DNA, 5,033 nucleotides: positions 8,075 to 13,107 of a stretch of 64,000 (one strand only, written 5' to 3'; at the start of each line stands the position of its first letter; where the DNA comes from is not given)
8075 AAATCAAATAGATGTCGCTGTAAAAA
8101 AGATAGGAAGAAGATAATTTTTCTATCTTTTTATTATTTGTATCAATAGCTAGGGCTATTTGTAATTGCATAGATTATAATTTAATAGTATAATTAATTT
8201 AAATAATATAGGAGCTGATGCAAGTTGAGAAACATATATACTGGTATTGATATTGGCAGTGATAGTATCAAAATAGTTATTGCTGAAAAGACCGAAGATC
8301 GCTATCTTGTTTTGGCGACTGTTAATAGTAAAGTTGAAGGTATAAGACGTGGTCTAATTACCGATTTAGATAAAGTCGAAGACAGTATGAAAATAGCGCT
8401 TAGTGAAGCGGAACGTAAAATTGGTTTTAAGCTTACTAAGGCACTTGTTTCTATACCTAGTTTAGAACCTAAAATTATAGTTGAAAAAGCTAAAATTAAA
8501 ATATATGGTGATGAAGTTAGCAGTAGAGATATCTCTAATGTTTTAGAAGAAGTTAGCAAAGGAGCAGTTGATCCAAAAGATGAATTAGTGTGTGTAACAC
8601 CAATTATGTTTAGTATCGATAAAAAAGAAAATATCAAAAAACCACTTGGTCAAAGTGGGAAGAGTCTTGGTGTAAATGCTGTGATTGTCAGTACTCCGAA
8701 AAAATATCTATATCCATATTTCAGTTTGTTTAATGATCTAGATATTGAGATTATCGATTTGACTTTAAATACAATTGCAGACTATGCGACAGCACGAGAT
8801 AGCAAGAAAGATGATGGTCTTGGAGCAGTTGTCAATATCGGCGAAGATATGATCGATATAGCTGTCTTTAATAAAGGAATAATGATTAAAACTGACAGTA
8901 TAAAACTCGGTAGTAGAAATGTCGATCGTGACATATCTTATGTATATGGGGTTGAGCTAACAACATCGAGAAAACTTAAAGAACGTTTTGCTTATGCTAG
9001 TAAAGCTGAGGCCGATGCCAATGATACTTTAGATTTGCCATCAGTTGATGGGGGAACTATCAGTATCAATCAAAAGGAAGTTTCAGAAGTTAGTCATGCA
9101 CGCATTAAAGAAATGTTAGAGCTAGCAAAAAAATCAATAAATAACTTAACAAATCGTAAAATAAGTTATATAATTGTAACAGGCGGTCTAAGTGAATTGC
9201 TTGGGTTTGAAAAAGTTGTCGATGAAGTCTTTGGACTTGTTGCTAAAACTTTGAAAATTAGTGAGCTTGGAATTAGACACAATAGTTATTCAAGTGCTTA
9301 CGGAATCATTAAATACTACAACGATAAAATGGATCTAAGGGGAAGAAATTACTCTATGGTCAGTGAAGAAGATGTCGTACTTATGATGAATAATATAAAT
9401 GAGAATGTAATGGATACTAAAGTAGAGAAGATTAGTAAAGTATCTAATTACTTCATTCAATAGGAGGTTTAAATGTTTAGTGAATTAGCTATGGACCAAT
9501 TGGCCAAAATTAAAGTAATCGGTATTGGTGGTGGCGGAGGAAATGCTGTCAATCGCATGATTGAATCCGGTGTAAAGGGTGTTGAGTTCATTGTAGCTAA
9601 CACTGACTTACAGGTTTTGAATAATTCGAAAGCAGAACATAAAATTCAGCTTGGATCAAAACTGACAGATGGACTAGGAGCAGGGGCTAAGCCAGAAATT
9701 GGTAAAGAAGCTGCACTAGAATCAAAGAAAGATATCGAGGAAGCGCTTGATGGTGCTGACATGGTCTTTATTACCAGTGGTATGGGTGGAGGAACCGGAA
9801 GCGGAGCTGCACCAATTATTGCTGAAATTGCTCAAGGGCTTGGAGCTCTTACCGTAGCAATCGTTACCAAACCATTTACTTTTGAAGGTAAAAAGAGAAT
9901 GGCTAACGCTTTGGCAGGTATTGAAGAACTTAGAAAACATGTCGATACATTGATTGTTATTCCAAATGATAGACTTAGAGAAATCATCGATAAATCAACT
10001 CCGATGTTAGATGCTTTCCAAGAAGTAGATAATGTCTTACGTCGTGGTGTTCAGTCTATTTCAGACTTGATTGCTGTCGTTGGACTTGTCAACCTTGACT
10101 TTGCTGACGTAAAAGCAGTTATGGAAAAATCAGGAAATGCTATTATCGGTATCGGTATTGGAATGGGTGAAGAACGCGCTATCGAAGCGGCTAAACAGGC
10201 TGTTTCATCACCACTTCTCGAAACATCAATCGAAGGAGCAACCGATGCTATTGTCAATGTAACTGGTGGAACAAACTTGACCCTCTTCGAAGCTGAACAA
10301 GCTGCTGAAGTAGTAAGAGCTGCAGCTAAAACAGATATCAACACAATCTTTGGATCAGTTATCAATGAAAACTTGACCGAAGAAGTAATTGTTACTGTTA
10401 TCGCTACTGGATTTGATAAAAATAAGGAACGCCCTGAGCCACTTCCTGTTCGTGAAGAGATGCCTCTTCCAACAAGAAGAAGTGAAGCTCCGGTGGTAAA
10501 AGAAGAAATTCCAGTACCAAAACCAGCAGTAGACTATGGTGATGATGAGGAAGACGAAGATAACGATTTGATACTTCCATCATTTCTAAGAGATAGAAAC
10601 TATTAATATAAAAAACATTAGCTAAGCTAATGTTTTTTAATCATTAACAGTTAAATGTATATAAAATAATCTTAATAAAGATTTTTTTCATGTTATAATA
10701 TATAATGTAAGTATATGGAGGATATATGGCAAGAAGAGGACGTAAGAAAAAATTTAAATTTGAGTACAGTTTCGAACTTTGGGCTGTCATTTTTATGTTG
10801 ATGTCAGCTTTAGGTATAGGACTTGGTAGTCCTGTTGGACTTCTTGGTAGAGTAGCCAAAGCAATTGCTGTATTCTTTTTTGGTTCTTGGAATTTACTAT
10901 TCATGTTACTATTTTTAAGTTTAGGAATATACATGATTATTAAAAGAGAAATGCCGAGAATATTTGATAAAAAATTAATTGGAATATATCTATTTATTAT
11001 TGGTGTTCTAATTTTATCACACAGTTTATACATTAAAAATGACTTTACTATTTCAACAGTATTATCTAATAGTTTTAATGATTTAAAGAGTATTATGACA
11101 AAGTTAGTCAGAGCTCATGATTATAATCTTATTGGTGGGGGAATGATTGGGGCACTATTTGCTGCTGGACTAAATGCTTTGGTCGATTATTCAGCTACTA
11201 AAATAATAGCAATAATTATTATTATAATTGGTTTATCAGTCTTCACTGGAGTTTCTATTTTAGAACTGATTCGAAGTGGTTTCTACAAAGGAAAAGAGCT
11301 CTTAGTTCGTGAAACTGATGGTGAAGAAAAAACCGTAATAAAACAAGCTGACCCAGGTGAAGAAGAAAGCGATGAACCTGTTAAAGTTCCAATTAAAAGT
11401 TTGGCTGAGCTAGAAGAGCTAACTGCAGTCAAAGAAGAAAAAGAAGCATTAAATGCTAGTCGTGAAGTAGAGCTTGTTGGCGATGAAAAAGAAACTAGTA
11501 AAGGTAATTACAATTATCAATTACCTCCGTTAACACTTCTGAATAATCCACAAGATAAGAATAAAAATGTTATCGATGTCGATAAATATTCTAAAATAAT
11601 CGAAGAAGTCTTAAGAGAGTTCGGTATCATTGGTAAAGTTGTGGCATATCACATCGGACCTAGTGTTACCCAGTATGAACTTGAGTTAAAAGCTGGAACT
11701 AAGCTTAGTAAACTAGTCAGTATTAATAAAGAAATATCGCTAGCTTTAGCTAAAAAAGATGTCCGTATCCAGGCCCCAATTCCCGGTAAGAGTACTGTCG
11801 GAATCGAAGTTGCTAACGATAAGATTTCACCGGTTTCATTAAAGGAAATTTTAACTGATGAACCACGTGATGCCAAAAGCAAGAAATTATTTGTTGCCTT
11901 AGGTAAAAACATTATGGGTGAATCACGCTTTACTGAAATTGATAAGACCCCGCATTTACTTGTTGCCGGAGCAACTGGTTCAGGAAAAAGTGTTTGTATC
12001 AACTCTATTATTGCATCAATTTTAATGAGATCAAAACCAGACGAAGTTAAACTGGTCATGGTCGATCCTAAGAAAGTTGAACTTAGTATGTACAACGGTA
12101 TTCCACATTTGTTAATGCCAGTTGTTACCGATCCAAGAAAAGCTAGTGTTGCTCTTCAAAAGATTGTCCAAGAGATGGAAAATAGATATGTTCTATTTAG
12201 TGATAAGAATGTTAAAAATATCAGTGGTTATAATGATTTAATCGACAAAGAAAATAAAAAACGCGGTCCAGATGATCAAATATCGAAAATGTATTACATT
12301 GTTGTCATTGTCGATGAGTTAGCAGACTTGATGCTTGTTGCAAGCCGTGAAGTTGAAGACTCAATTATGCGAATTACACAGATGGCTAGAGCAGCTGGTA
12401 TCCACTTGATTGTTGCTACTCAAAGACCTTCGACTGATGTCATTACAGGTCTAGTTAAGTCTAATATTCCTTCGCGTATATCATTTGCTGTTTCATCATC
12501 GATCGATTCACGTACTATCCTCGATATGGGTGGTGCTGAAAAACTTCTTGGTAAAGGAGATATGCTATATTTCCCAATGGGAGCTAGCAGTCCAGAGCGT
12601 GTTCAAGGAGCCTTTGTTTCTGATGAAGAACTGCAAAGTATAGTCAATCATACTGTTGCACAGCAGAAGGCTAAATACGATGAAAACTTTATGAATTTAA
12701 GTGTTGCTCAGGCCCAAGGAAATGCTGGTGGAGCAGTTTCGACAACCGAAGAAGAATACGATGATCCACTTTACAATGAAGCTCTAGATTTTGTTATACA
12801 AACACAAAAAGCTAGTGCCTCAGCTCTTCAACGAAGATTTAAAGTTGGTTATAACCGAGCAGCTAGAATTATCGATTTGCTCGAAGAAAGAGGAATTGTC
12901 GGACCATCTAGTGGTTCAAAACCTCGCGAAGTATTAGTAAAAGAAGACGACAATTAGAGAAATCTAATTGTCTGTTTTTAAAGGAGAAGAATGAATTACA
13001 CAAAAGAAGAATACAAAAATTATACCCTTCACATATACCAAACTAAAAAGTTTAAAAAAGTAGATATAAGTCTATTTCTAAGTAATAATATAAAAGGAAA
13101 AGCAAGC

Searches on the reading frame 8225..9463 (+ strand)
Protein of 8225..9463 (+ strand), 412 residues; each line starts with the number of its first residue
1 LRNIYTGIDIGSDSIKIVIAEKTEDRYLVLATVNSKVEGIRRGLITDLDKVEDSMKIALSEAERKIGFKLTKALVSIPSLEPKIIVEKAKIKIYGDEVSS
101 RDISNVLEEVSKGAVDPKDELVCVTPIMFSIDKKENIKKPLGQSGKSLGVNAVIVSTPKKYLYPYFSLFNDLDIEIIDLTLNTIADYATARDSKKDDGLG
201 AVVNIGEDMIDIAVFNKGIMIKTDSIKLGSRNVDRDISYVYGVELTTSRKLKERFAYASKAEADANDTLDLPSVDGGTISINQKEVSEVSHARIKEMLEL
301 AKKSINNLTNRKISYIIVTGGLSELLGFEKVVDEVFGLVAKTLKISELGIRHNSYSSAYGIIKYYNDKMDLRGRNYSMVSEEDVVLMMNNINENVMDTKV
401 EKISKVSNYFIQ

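Call 17: search_protein_families(library=pfam, proteins=[window:8225-9463:+], max_evalue=0.00001)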
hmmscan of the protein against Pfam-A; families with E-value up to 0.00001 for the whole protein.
window:8225-9463:+ (412 aa): 3 families
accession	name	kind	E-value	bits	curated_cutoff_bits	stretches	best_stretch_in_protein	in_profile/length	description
PF14450.12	FtsA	-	4.1e-22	79.3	31.8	1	201-360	1-127/127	Cell division protein FtsA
PF02491.25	SHS2_FTSA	-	1.7e-14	54.4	25.4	1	83-155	5-78/79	SHS2 domain inserted in FTSA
PF11104.14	PilM_2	-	5.4e-07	29.3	27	0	7-78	1-70/340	Type IV pilus assembly protein PilM;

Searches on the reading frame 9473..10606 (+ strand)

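Call 17: search_protein_families(library=pfam, proteins=[window:9473-10606:+], max_evalue=0.00001)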
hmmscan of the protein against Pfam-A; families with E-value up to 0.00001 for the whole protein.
window:9473-10606:+ (377 aa): 2 families
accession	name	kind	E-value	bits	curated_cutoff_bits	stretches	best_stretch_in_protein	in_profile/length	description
PF00091.31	Tubulin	-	1.4e-54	185.7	33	1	12-173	1-190/190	Tubulin/FtsZ family, GTPase domain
PF12327.13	FtsZ_C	-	7.2e-29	100.4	27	1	221-315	1-95/95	FtsZ family, C-terminal domain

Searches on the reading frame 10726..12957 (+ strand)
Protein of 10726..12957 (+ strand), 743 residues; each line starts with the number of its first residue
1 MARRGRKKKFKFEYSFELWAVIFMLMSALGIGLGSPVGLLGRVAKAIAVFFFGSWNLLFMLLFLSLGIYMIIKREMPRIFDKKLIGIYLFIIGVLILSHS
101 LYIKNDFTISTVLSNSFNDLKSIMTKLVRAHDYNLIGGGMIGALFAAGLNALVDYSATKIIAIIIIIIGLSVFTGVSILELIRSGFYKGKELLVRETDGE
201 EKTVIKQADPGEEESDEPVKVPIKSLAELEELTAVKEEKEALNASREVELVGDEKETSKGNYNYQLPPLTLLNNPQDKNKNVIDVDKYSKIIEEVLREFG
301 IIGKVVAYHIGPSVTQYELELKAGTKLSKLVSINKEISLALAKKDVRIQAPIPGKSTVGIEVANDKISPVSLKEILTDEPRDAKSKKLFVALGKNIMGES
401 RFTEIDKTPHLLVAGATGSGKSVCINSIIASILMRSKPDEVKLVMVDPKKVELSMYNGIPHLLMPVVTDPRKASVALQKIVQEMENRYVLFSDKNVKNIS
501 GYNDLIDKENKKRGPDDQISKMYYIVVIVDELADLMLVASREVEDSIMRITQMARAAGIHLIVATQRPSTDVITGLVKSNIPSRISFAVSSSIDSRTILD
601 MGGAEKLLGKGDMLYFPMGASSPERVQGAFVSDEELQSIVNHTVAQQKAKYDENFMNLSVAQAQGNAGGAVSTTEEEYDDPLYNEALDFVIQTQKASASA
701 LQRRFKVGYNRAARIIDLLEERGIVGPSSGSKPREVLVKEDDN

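Call 17: search_protein_families(library=pfam, proteins=[window:10726-12957:+], max_evalue=0.00001)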
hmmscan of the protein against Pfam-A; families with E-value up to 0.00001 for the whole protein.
window:10726-12957:+ (743 aa): 3 families
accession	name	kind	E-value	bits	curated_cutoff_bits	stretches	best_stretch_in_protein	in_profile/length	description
PF01580.24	FtsK_SpoIIIE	-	2.3e-66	223.9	24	1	372-569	2-220/221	FtsK/SpoIIIE family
PF09397.16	FtsK_gamma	-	3.8e-30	103.8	30.6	1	679-738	3-62/63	Ftsk gamma domain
PF17854.6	FtsK_alpha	-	8.4e-27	93.8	22.9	1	266-364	1-101/101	FtsK alpha domain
